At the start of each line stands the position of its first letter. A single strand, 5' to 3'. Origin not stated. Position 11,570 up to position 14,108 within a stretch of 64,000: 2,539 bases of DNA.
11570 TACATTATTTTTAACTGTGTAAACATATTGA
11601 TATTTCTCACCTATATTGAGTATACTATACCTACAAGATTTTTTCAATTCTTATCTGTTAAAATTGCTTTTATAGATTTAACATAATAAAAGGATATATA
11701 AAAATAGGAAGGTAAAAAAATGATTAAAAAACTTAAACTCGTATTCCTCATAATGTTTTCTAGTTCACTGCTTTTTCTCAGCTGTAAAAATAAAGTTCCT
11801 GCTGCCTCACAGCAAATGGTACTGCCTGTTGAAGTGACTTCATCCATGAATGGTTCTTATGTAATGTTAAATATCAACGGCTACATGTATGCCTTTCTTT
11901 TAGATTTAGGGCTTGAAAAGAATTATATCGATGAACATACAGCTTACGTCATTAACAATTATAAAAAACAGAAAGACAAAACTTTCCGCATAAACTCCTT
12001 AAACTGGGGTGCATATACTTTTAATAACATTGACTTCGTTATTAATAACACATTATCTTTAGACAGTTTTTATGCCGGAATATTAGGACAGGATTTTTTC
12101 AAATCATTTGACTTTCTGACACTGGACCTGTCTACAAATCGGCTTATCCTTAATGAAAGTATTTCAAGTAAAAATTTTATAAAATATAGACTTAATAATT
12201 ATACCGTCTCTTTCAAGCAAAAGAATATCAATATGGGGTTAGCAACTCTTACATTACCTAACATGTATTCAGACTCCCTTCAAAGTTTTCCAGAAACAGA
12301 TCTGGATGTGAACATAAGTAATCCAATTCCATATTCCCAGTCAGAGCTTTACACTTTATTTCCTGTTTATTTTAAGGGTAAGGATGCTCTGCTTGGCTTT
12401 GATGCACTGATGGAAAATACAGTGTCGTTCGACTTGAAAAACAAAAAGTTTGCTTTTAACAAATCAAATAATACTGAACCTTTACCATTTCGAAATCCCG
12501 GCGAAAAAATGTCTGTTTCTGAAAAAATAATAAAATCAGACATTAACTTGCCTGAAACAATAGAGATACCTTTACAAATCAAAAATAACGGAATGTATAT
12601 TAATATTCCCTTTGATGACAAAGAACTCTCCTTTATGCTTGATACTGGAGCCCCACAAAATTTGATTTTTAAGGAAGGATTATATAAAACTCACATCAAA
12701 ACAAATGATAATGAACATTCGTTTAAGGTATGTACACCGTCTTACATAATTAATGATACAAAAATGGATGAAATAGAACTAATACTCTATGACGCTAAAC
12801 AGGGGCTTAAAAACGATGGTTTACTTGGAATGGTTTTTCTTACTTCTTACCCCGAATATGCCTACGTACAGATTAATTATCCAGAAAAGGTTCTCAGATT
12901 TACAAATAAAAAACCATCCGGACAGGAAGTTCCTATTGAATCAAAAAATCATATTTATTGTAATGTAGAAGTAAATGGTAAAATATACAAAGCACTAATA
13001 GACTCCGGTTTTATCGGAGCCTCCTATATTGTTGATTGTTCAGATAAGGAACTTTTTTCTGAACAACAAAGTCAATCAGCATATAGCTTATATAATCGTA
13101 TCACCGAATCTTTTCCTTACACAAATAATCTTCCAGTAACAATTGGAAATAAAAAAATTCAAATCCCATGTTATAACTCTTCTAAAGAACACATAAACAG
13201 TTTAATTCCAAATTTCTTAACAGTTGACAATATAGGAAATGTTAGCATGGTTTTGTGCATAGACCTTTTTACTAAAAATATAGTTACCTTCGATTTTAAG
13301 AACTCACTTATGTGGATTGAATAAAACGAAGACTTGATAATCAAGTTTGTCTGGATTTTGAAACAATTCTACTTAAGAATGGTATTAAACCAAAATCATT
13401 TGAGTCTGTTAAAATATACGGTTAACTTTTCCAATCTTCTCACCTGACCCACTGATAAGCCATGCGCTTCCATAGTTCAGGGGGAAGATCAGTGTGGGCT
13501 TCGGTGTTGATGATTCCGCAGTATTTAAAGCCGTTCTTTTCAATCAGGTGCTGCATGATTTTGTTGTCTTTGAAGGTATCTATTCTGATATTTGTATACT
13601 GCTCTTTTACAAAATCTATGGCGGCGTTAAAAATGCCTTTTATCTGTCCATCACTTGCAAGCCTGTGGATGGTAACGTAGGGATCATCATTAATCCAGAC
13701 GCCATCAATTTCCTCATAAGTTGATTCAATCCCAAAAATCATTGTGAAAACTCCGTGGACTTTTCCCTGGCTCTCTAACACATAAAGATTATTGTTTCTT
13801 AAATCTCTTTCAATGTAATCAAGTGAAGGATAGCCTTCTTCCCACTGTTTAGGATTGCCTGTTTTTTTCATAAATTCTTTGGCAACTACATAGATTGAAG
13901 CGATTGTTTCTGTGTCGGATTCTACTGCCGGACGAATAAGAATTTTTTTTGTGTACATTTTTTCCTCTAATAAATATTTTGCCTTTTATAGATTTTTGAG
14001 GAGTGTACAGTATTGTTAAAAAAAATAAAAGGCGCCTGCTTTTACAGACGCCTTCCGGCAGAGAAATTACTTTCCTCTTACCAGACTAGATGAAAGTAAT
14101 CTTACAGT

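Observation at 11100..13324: XRE regulator + 30-aa peptide + aspartyl-protease lipoprotein: candidate peptide-signalling or bacteriocin-related module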

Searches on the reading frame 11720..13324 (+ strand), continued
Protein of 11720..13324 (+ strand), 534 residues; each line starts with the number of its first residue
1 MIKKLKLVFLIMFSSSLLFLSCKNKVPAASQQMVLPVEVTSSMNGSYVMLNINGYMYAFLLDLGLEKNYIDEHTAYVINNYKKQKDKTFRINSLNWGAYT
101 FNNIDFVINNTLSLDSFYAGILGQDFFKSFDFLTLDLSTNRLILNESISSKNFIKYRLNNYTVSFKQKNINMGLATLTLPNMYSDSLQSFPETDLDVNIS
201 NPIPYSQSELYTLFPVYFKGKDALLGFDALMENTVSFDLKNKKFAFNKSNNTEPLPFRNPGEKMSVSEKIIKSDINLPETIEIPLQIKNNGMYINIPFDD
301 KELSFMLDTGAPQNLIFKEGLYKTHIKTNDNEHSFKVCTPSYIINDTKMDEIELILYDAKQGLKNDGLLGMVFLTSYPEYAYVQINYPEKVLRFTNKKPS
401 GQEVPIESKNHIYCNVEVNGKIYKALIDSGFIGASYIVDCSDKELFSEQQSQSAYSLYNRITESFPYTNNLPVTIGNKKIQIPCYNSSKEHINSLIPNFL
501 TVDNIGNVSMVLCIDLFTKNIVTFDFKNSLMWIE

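Call 38: search_solved_structures(query=A1, max_evalue=1)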
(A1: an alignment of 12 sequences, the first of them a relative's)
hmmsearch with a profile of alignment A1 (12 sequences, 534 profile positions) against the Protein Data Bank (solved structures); distinct sequences matched with E-value up to 1: 26.
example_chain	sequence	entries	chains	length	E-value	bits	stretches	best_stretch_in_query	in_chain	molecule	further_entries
9iy9_A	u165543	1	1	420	1.5e-07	33.9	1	275-444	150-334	Exported protein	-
5c9d_A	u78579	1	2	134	0.00043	22.5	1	285-332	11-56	ApRick protease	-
5c9b_A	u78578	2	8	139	0.00045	22.5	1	286-332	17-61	ApRick protease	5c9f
7d66_B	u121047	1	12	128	0.00048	22.4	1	411-534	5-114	Ubiquitin family protein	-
4rgh_A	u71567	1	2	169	0.00058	22.1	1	411-434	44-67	Protein DDI1 homolog 2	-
2i1a_A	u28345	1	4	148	0.0025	20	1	292-397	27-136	DNA damage-inducible protein DDI1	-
4z2z_A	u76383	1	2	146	0.0025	20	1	292-397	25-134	DNA damage-inducible protein 1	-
2qzw_A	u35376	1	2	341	0.0039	19.4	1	279-326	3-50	Candidapepsin-1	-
3s8i_A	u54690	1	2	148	0.0043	19.2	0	411-434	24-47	Protein DDI1 homolog 1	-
7efy_A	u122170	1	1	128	0.014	17.5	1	411-441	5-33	UBA domain-containing protein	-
2qzx_A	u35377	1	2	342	0.2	13.7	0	283-320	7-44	Candidapepsin-5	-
5fiv_A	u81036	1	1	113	0.22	13.6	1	416-512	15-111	RETROPEPSIN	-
1b11_A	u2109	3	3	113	0.25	13.4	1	416-512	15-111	PROTEIN (Feline Immunodeficiency Virus PROTEASE) | FIV PROTEASE | FELINE IMMUNODEFICIENCY VIRUS PROTEASE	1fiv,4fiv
1eag_A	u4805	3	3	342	0.26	13.3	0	279-316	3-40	ASPARTIC PROTEINASE (SAP2 GENE PRODUCT) | Candidapepsin-2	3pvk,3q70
4q5m_A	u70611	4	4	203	0.48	12.5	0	291-317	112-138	Protease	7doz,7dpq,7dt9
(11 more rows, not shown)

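Call 39: find_encoding_contigs(protein=L005:754-2910:-, flank=10000, max_places=6)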
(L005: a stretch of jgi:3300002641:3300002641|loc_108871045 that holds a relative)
Protein L005:754-2910:- (718 aa): 3 contigs read that carry it; 2 places shown.
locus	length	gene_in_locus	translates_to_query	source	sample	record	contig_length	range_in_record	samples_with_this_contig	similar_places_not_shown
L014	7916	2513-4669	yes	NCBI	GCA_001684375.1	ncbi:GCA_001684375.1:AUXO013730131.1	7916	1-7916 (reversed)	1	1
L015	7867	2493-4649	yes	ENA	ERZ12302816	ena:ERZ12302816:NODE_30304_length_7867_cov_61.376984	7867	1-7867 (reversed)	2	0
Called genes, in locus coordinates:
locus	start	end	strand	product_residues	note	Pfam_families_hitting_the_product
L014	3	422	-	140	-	?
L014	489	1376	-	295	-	PF20330:DUF6625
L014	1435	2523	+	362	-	PF13439:Glyco_transf_4, PF00534:Glycos_transf_1, PF13692:Glyco_trans_1_4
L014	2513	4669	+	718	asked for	PF03412:Peptidase_C39, PF00664:ABC_membrane, PF02463:SMC_N (faint), PF00005:ABC_tran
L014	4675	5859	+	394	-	PF25917:BSH_RND, PF26002:Beta-barrel_AprE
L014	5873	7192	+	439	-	-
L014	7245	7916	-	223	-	?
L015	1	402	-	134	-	?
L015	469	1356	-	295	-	PF20330:DUF6625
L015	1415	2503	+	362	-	PF13439:Glyco_transf_4, PF00534:Glycos_transf_1, PF13692:Glyco_trans_1_4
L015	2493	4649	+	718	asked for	PF03412:Peptidase_C39, PF00664:ABC_membrane, PF02463:SMC_N (faint), PF00005:ABC_tran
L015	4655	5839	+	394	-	PF25917:BSH_RND, PF26002:Beta-barrel_AprE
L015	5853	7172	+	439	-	-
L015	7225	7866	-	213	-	?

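Call 44: search_protein_families(library=pfam, proteins=[L014:5873-7192:+, L014:4675-5859:+, L014:489-1376:-], max_evalue=0.01)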
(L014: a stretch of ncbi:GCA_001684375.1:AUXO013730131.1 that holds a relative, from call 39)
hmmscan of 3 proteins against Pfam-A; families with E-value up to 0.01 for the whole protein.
L014:5873-7192:+ (439 aa): 0 families

L014:4675-5859:+ (394 aa): 2 families
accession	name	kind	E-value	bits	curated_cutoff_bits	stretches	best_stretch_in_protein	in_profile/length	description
PF13437.12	HlyD_3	-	2.7e-14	54.2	22.2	1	251-368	1-106/106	HlyD family secretion protein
PF16576.10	HlyD_D23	-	1.1e-05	25.2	30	1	239-336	95-189/214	Barrel-sandwich domain of CusB or HlyD membrane-fusion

L014:489-1376:- (295 aa): 1 family
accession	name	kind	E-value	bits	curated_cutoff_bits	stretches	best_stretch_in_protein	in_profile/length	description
PF20330.3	DUF6625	-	4.6e-45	155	27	1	7-253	2-245/267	Family of unknown function (DUF6625)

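Call 45: predict_structure(alignment_id=A1)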
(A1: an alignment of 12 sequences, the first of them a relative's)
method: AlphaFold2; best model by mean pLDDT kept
length: 534 residues; sequences in the alignment: 12
mean_pLDDT: 80.5   pTM: 0.63
mean pLDDT of the five models: 80.5, 79.3, 78.1, 77.8, 73.1
residues with pLDDT >= 90: 186; 70-90: 230; 50-70: 84; < 50: 34
segments of 3 or more residues with pLDDT < 50: 1-3, 17-24, 250-262, 266-271, 457-459
pLDDT, mean of each block of 10 residues (from residue 1): 57 54 53 76 75 83 91 81 70 83 89 72 90 82 78 87 91 88 90 84 89 86 90 86 78 39 48 68 90 87 91 85 67 67 81 75 77 90 96 94 88 92 92 88 89 59 87 93 90 69 66 92 96 95
secondary structure, 60 per line:
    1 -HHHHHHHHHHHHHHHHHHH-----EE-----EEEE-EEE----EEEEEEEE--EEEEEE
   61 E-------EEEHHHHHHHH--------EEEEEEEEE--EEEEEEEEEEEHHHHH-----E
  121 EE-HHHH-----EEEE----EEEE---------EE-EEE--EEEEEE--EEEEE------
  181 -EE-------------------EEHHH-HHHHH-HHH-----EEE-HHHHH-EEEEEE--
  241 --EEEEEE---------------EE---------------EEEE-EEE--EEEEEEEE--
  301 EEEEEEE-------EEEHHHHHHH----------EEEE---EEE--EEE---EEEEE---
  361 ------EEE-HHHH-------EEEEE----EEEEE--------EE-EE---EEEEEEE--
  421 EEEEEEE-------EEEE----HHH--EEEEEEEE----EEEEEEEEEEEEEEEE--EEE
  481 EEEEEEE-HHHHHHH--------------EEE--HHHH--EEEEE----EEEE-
elements in order: H2-20 E33-36 E38-40 E45-52 E55-61 E69-71 H72-79 E88-96 E99-109 H110-114 E120-122 H124-127 E133-136 E141-144 E157-159 E162-167 E170-174 H209-213 E223-225 H227-231 E233-238 E243-248 E281-284 E286-288 E291-298 E301-307 E315-317 H318-324 E335-338 E342-344 E347-349 E353-357 E367-369 H371-374 E382-386 E391-395 E412-418 E421-427 E435-438 E448-455 E460-475 E478-487 H489-495 E510-512 H515-518 E521-525 E530-533

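Call 48: fold_search(model_id=the predicted structure, library=pdb)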
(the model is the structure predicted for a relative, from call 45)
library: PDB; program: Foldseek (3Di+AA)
matches with E <= 10: 1200; with E <= 0.001: 587
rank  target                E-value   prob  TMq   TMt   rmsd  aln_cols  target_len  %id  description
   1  9iy9                  4.8e-14  1.00  0.38  0.48   5.8       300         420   14  Crystal structure of a putative endopeptidase from Bacteroides fragilis (released 2025-08-06)
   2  5yia                  1.1e-09  1.00  0.29  0.44  10.4       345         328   12  Crystal Structure of KNI-10343 bound Plasmepsin II (PMII) from Plasmodium falciparum (released 2018-07-11)
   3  5yid                  1.9e-09  1.00  0.32  0.48   8.2       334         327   12  Crystal Structure of KNI-10395 bound Plasmepsin II (PMII) from Plasmodium falciparum (released 2018-07-11)
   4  1rne                  2.1e-09  1.00  0.33  0.51   6.2       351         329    9  THE CRYSTAL STRUCTURE OF RECOMBINANT GLYCOSYLATED HUMAN RENIN ALONE AND IN COMPLEX WITH A TRANSITION STATE ANALOG INHIBI (released 1993-10-31)
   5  1lf3                  2.1e-09  1.00  0.33  0.49   6.4       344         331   12  CRYSTAL STRUCTURE OF PLASMEPSIN II FROM P FALCIPARUM IN COMPLEX WITH INHIBITOR EH58 (released 2002-10-10)
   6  4cku_A                2.8e-09  1.00  0.31  0.49   7.6       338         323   12  Three dimensional structure of plasmepsin II in complex with hydroxyethylamine-based inhibitor (released 2014-06-18)
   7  1lf4                  2.8e-09  1.00  0.31  0.47   9.5       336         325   14  STRUCTURE OF PLASMEPSIN II (released 2002-10-10)
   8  1lf2                  2.9e-09  1.00  0.30  0.46   9.7       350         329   11  CRYSTAL STRUCTURE OF PLASMEPSIN II FROM P FALCIPARUM IN COMPLEX WITH INHIBITOR RS370 (released 2002-10-10)
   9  4ya8_D                3.3e-09  1.00  0.30  0.46  10.1       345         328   13  structure of plasmepsin II from Plasmodium Falciparum complexed with inhibitor PG394 (released 2015-12-09)
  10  4cku_E                3.5e-09  1.00  0.32  0.50   7.5       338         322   12  Three dimensional structure of plasmepsin II in complex with hydroxyethylamine-based inhibitor (released 2014-06-18)
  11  4cku_B                4.1e-09  1.00  0.31  0.47   8.7       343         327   12  Three dimensional structure of plasmepsin II in complex with hydroxyethylamine-based inhibitor (released 2014-06-18)
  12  3f9q                  5.1e-09  1.00  0.31  0.48   7.7       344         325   13  Re-refinement of uncomplexed plasmepsin II from Plasmodium falciparum. (released 2009-03-10)
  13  4cms                  5.4e-09  1.00  0.30  0.47   9.8       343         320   13  X-RAY ANALYSES OF ASPARTIC PROTEINASES IV. STRUCTURE AND REFINEMENT AT 2.2 ANGSTROMS RESOLUTION OF BOVINE CHYMOSIN (released 1991-11-07)
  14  4cku_C                6.3e-09  1.00  0.32  0.49   6.8       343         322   12  Three dimensional structure of plasmepsin II in complex with hydroxyethylamine-based inhibitor (released 2014-06-18)
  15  5sy3_B                6.3e-09  1.00  0.31  0.47   8.4       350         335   10  Structure-based design of a new series of N-piperidin-3-ylpyrimidine-5-carboxamides as renin inhibitors (released 2016-11-02)
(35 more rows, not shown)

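Call 52: find_encoding_contigs(protein=P0012, flank=6000, max_places=3)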
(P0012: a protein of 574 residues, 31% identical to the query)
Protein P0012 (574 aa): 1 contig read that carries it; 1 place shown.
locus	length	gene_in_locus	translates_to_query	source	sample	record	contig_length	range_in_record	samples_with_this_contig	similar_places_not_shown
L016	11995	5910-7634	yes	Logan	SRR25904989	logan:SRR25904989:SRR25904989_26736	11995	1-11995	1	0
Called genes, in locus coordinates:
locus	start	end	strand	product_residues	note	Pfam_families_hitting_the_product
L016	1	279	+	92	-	?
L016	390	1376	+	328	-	PF01073:3Beta_HSD, PF01370:Epimerase, PF02719:Polysacc_synt_2, PF04321:RmlD_sub_bind, PF05368:NmrA (faint), PF13460:NAD_binding_10 (weak), PF16363:GDP_Man_Dehyd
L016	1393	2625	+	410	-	PF04389:Peptidase_M28 (weak), PF01546:Peptidase_M20, PF07687:M20_dimer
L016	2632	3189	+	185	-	PF13036:LpoB (faint)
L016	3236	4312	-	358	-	PF00953:Glycos_transf_4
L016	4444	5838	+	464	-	PF00275:EPSP_synthase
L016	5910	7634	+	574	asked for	PF13650:Asp_protease_2 (weak), PF13975:gag-asp_proteas (weak)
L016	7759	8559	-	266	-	-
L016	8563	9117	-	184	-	-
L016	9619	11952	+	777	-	PF00535:Glycos_transf_2, PF13641:Glyco_tranf_2_3, PF02709:Glyco_transf_7C (weak)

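Call 65: search_solved_structures(query=L014:5873-7192:+, max_evalue=1)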
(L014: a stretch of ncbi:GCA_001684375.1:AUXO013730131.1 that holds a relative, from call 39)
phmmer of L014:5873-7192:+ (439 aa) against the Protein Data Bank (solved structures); distinct sequences matched with E-value up to 1: 0.

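Call 66: search_protein_families(library=ncbifam, proteins=[L014:5873-7192:+, L014:489-1376:-], max_evalue=1)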
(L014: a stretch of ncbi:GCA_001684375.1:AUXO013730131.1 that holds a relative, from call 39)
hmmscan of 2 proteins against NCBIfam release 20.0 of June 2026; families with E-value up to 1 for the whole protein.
L014:5873-7192:+ (439 aa): 0 families

L014:489-1376:- (295 aa): 1 family
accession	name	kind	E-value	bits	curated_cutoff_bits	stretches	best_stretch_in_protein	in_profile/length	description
NF058573.1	AntiSigRsiO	equivalog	0.057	13.8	200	1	112-149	89-126/128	acid stress-sensitive anti sigma factor RsiO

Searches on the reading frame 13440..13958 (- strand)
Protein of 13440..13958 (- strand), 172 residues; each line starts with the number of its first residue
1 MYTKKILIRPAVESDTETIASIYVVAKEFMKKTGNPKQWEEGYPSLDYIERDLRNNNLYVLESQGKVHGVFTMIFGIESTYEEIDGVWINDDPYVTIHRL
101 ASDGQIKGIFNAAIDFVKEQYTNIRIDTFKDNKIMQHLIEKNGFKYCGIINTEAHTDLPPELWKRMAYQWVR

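Call 5: search_protein_families(library=pfam, proteins=[window:13440-13958:-], max_evalue=0.1)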
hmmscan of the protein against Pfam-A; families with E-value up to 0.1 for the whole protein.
window:13440-13958:- (172 aa): 2 families
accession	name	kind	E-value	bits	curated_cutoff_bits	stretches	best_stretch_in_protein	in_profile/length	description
PF13302.13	Acetyltransf_3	-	0.002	19.3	25.4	1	6-145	2-138/138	Acetyltransferase (GNAT) domain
PF00583.31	Acetyltransf_1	-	0.079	13.7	20.7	0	55-144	32-116/116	Acetyltransferase (GNAT) family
